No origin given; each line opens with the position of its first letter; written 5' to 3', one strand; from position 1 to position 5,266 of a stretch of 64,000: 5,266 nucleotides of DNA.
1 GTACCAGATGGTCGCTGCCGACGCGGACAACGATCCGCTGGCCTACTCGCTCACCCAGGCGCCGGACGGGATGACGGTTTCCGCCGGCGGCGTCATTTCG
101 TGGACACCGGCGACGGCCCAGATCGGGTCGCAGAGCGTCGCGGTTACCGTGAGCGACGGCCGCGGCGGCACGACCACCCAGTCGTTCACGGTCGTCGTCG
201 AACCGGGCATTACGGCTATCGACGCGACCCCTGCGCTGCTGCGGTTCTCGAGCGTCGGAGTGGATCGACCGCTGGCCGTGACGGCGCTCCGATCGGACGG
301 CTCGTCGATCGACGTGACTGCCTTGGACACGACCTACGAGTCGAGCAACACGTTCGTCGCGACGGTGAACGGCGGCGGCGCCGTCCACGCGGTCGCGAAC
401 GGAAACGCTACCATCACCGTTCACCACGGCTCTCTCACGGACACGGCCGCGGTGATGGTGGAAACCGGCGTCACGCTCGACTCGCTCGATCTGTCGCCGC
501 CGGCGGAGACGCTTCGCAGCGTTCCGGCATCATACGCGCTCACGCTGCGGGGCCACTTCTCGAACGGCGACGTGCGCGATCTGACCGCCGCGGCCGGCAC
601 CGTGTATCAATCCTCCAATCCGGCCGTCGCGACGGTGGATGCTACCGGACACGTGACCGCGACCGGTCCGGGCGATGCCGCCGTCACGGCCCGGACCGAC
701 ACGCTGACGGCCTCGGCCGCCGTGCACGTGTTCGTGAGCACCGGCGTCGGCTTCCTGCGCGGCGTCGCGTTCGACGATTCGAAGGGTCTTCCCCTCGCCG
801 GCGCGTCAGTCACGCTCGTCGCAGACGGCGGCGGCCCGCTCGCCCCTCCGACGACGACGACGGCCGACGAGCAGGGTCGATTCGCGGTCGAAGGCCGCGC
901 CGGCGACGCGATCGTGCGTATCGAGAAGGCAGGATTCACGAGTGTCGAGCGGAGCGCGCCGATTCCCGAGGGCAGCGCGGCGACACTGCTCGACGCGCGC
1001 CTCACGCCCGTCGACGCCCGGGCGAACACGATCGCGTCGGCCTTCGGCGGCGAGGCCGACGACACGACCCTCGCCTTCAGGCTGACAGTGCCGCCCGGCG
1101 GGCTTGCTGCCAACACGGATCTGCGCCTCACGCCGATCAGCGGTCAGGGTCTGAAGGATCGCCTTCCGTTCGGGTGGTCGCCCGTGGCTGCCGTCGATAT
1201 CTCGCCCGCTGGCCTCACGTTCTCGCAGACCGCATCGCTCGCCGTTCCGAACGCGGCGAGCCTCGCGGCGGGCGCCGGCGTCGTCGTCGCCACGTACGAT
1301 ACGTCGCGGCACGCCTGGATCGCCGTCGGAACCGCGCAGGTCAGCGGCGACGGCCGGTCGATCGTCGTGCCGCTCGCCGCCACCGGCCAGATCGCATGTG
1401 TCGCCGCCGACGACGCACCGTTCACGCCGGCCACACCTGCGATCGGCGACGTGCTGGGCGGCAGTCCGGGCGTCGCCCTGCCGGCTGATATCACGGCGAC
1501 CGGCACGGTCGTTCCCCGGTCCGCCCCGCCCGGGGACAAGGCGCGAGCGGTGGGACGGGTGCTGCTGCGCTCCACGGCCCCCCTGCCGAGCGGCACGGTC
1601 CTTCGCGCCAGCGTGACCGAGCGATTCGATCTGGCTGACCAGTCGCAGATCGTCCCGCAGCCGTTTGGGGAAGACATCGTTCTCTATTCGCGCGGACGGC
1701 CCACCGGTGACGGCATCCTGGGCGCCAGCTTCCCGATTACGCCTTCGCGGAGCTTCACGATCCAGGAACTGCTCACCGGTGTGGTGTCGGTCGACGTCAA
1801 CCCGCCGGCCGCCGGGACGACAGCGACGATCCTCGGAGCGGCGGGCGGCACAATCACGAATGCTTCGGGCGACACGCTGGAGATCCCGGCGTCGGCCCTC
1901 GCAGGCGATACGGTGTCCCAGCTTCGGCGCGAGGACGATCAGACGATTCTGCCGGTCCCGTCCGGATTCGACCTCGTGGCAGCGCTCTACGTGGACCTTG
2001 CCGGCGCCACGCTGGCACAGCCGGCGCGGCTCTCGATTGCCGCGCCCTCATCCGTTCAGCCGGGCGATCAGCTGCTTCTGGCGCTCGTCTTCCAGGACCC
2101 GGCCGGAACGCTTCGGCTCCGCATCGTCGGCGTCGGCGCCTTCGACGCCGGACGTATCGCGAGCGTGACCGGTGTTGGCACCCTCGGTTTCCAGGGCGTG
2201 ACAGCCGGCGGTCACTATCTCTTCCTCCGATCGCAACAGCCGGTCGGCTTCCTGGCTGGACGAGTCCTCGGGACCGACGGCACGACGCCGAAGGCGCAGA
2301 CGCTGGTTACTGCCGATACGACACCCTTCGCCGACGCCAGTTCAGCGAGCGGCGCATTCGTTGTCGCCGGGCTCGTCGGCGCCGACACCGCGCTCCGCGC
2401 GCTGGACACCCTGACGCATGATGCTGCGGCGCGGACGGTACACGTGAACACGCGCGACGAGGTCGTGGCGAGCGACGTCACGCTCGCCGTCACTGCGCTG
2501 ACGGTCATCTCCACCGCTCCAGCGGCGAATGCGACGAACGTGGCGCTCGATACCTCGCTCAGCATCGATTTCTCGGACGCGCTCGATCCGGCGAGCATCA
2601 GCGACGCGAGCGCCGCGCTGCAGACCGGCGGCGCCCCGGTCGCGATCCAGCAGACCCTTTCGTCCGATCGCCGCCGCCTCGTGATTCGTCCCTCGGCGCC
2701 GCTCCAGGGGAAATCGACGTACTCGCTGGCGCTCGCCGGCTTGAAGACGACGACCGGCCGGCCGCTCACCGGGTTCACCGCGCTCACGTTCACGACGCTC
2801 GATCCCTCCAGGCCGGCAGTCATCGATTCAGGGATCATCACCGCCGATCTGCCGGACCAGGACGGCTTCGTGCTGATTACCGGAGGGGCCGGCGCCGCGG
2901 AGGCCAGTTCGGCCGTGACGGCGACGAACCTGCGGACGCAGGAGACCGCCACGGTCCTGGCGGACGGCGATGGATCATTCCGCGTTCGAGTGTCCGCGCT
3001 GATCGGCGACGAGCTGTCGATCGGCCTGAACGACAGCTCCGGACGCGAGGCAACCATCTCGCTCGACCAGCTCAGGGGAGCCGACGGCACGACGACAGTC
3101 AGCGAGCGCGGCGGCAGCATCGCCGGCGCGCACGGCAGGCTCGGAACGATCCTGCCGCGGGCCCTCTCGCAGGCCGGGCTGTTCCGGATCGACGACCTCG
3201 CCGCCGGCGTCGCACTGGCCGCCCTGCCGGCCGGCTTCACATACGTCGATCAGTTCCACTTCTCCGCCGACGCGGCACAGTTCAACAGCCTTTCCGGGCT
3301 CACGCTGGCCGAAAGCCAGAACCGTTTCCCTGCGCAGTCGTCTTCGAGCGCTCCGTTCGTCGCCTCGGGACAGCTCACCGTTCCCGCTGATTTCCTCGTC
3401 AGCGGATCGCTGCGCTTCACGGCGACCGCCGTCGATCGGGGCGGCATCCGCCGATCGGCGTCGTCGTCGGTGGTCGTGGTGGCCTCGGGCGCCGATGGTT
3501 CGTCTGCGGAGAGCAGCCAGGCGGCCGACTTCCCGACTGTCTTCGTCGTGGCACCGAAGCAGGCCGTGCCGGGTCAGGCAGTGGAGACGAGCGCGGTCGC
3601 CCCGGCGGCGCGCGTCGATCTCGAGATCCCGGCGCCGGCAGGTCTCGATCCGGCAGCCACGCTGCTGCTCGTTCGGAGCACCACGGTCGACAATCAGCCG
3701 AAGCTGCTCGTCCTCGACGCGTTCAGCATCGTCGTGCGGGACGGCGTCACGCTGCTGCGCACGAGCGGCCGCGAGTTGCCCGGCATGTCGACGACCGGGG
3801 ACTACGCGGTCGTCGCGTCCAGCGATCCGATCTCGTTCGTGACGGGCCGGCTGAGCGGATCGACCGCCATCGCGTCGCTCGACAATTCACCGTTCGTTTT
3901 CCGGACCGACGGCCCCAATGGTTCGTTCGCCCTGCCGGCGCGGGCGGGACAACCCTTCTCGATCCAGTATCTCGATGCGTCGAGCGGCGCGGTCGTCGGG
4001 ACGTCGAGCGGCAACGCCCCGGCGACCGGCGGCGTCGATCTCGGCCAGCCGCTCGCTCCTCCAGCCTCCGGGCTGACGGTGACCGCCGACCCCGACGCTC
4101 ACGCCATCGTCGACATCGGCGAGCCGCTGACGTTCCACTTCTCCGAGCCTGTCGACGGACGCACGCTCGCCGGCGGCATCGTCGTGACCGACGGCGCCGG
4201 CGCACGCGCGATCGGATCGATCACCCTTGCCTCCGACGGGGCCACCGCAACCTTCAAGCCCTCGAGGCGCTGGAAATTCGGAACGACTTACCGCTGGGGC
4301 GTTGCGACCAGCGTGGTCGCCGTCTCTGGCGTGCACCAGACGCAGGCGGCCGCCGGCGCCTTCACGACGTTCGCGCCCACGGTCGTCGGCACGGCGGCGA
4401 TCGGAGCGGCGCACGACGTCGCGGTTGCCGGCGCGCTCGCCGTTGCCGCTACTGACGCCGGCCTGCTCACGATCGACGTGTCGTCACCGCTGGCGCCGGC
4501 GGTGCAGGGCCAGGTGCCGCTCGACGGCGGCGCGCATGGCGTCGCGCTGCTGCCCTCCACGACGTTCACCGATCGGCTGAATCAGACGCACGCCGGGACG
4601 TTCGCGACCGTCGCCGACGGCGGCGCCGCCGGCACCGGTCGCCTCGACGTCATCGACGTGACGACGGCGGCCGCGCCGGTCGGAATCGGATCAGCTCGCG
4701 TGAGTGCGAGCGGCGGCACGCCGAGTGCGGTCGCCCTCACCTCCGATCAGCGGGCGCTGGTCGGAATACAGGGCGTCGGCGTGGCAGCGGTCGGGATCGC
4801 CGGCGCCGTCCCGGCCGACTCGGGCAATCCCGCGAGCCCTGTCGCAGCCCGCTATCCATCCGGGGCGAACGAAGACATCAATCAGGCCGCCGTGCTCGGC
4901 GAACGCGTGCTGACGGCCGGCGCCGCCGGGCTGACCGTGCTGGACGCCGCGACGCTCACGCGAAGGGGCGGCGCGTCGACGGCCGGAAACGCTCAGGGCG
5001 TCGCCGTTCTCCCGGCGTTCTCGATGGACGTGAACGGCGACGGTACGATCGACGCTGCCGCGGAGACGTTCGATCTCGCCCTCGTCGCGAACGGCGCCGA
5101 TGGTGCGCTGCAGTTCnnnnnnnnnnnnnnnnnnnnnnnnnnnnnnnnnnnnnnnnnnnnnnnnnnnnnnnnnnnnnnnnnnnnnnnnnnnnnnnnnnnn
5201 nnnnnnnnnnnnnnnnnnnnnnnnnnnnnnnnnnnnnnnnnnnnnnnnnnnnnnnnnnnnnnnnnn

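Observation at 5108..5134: A single in-frame TAG splits what reads as one ORF of more than 5,690 codons, in the middle of a beta-propeller repeat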

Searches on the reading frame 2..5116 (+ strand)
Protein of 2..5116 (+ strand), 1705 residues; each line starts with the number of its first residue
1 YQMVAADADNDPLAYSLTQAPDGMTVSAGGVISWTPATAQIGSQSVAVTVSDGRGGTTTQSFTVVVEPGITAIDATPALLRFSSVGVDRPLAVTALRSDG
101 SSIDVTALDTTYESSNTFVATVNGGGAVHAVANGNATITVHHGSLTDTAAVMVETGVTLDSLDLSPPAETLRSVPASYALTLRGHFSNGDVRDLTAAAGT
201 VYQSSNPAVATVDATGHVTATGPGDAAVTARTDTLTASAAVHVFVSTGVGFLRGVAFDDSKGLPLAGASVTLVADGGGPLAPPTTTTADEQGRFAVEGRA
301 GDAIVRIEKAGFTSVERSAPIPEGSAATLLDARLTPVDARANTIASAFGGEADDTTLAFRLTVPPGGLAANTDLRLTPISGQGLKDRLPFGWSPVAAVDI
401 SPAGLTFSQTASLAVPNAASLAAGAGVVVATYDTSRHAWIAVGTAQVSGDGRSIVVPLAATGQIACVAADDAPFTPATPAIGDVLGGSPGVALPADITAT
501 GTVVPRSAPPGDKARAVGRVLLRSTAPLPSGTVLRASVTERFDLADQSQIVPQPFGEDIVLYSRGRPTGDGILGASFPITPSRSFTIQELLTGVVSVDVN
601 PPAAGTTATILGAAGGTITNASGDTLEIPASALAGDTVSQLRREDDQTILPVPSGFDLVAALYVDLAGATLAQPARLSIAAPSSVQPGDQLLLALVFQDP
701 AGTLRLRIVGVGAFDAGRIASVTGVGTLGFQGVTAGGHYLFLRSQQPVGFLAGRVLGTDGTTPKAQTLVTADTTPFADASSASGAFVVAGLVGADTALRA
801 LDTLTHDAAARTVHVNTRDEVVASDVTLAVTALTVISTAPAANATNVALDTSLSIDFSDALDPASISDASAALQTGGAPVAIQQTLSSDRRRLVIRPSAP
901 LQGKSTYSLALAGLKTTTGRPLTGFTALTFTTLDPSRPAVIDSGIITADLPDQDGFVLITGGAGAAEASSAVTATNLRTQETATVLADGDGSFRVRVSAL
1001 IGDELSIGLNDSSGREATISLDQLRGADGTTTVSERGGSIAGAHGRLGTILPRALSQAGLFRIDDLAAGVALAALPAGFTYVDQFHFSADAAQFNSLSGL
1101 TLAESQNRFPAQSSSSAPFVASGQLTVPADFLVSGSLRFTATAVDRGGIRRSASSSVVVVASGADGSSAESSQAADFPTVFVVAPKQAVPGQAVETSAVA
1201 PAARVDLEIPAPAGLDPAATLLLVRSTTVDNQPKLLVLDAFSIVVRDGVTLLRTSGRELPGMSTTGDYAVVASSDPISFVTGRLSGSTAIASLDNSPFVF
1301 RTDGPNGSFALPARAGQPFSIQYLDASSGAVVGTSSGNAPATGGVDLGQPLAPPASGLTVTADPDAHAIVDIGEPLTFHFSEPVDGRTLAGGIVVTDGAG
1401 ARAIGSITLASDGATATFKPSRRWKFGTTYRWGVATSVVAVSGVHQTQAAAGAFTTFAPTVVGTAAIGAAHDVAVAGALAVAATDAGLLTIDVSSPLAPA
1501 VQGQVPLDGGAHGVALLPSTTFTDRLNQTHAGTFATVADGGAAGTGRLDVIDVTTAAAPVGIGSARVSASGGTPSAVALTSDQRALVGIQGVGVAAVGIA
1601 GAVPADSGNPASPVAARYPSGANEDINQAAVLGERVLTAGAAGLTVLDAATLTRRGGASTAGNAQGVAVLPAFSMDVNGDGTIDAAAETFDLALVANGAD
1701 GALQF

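Call 6: search_protein_families(library=pfam, proteins=[window:2-5116:+], max_evalue=0.01)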
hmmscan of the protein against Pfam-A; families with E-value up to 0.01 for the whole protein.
window:2-5116:+ (1705 aa): 8 families
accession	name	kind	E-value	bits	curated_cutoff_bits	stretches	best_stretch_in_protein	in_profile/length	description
PF13205.12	Big_5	-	4.8e-24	85.5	23.6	2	830-932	2-105/105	Bacterial Ig-like domain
PF02368.24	Big_2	-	1.3e-09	38.3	22.8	2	108-151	34-77/79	Bacterial Ig-like domain (group 2)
PF05345.18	He_PIG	-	2.1e-09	38.1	24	1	6-66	29-95/96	Putative Ig domain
PF17963.7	Big_9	-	2.2e-09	38.5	23.6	1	5-64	25-88/89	Bacterial Ig domain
PF13620.12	CarboxypepD_reg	-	9.5e-08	32.7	32.3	1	254-334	4-81/82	Carboxypeptidase regulatory-like domain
PF17892.7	Cadherin_5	-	0.00061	20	26.5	1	5-66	33-97/98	Cadherin-like domain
PF22359.2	Big-like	-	0.0024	18.5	27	1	110-153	3-46/48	Bacterial Ig-like domain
PF08309.17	LVIVD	-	0.0026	17.5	20.2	0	1468-1504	2-39/42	LVIVD repeat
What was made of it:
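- On LVIVD repeat beta-propeller (PF08309): The window scores 17.5 bits against a cut-off of 20.2 (call 6).
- Closest known: LVIVD-repeat beta-propellers. Different: The window's own LVIVD hit is below Pfam's gathering score (17.5 against 20.2 bits, call 6).
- Checked: The Pfam LVIVD hit in the window is sub-threshold (17.5 bits against a cut-off of 20.2, call 6).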

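Call 85: search_protein_families(library=ncbifam, proteins=[window:2-5116:+], max_evalue=0.01)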
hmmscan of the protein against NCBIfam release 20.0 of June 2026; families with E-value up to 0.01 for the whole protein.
window:2-5116:+ (1705 aa): 2 families
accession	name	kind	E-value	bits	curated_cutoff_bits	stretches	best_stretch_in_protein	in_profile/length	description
NF012211.1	tand_rpt_95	domain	4.8e-05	23.2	90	1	5-68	19-86/98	tandem-95 repeat protein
NF033814.1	copper_CopC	equivalog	0.00087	19.7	95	0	835-902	14-80/107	copper homeostasis periplasmic binding protein CopC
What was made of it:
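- Tried and rejected: None was detected in Pfam or NCBIfam (calls 6, 85).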

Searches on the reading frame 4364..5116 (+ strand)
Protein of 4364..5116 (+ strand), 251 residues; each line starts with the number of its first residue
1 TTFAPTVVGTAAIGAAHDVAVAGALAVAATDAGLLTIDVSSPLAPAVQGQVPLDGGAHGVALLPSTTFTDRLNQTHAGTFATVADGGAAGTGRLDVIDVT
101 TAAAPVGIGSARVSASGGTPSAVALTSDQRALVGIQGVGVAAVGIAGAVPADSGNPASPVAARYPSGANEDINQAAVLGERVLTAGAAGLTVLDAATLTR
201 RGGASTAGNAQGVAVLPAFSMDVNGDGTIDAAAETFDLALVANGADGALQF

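Call 82: predict_structure(alignment_id=A5)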
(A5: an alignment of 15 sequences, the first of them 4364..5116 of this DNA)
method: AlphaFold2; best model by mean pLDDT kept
length: 251 residues; sequences in the alignment: 15
mean_pLDDT: 91.4   pTM: 0.86
mean pLDDT of the five models: 91.4, 91.1, 90.6, 90.3, 88.8
residues with pLDDT >= 90: 182; 70-90: 65; 50-70: 4; < 50: 0
segments of 3 or more residues with pLDDT < 50: none
pLDDT, mean of each block of 10 residues (from residue 1): 78 93 96 96 94 94 94 96 90 95 96 89 94 94 95 85 86 94 93 93 88 92 92 90 78 79
secondary structure, 60 per line:
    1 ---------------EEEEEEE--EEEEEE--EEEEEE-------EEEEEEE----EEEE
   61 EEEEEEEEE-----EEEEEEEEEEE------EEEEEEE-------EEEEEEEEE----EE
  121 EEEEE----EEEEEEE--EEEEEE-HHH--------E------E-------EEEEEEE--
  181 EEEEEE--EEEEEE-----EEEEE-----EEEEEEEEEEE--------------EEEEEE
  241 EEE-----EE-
elements in order: E16-22 E25-30 E33-38 E46-52 E57-69 E75-85 E92-98 E106-114 E119-125 E130-136 E139-144 E172-178 E181-186 E189-194 E200-204 E210-220 E235-243

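Call 84: fold_search(model_id=the predicted structure, library=pdb)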
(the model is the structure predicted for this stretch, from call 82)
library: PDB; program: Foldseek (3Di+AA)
matches with E <= 10: 1400; with E <= 0.001: 25
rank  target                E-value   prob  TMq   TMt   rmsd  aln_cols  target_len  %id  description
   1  8d58_B                5.7e-05  1.00  0.52  0.38   7.2       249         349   14  Crystal structure of human METTL1-WDR4 complex (released 2023-01-11)
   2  7nac_p                1.3e-04  1.00  0.53  0.40   6.3       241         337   12  State E2 nucleolar 60S ribosomal biogenesis intermediate - Composite model (released 2022-11-09)
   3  2vdu_B                2.5e-04  1.00  0.52  0.37   6.1       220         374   11  Structure of trm8-trm82, THE YEAST TRNA m7G methylation complex (released 2007-12-18)
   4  5yzv_B                2.6e-04  1.00  0.53  0.47   8.5       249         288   14  Biophysical and structural characterization of the thermostable WD40 domain of a prokaryotic protein, Thermomonospora  (released 2018-10-03)
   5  8v87_p                2.8e-04  1.00  0.56  0.47   3.3       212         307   10  60S ribosome biogenesis intermediate (Dbp10 post-catalytic structure - Overall map) (released 2024-05-01)
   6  2vdu_D                2.8e-04  1.00  0.54  0.38   6.0       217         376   10  Structure of trm8-trm82, THE YEAST TRNA m7G methylation complex (released 2007-12-18)
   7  4buj_D                2.8e-04  1.00  0.42  0.30  11.7       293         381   10  Crystal structure of the S. cerevisiae Ski2-3-8 complex (released 2013-08-28)
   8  5n1a_B                3.2e-04  1.00  0.43  0.19   9.3       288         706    8  Crystal structure of Utp4 from Chaetomium thermophilum (released 2017-06-14)
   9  8qcb_D                3.4e-04  1.00  0.45  0.33   9.6       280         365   11  CryoEM structure of a S. Cerevisiae Ski2387 complex in the open state (released 2023-11-08)
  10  9c3h_Sg               3.7e-04  1.00  0.59  0.49   7.4       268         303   14  Structure of the CNOT3-bound human 80S ribosome with tRNA-ARG in the P-site. (released 2024-12-04)
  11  9g33_UD               5.0e-04  1.00  0.49  0.19   6.4       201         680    6  Stalled 90S - Utp23-Krr1-deltaC3 (released 2025-06-18)
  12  6cmk_B                5.3e-04  1.00  0.39  0.28   9.9       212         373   14  Crystal structure of Citrobacter koseri AztD (released 2019-03-13)
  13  6whc_B                5.5e-04  1.00  0.53  0.41   3.4       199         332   11  CryoEM Structure of the glucagon receptor with a dual-agonist peptide (released 2020-05-27)
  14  8d9k_B                5.5e-04  1.00  0.52  0.40   8.9       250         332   14  CryoEM structure of human METTL1-WDR4 in complex with Lys-tRNA (released 2023-01-11)
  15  7r72_p                6.1e-04  1.00  0.53  0.41   4.7       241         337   11  State E1 nucleolar 60S ribosome biogenesis intermediate - Spb4 local model (released 2022-11-09)
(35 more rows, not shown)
